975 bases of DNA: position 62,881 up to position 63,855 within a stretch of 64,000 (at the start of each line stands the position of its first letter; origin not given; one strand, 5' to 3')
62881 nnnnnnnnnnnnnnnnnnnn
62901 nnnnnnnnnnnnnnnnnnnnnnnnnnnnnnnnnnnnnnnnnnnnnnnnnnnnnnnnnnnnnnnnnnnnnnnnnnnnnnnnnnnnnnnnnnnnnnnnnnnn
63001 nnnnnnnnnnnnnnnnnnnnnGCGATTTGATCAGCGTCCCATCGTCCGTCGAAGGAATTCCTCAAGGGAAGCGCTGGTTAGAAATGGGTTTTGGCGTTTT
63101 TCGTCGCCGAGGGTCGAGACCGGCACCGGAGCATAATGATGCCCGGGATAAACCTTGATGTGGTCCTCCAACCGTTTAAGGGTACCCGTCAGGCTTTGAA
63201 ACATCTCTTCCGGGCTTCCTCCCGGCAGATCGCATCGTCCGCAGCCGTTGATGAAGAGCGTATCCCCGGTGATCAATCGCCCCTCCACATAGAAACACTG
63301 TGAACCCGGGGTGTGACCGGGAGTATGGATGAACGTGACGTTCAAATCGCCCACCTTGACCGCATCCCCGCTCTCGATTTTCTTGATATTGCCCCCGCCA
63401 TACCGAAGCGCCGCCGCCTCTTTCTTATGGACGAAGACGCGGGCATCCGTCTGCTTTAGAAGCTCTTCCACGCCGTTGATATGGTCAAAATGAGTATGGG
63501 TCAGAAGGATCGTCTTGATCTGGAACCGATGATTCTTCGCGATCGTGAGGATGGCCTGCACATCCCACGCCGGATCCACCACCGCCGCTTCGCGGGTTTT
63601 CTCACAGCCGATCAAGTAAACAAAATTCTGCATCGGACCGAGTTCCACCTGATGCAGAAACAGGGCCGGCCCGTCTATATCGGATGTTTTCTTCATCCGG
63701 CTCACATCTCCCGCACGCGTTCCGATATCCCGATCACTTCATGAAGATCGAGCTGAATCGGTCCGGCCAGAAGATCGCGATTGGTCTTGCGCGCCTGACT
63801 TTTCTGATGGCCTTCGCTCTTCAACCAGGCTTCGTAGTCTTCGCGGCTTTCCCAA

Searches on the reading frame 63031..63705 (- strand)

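Call 15: search_protein_families(library=pfam, proteins=[window:63031-63705:-], max_evalue=0.0001)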
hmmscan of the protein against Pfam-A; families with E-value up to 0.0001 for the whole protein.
window:63031-63705:- (224 aa): 2 families
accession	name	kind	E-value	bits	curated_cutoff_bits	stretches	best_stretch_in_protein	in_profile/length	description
PF00753.33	Lactamase_B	-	1.4e-28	100.7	22.7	1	23-189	2-196/196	Metallo-beta-lactamase superfamily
PF12706.13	Lactamase_B_2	-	8e-10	39.1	27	1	42-131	4-113/200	Beta-lactamase superfamily domain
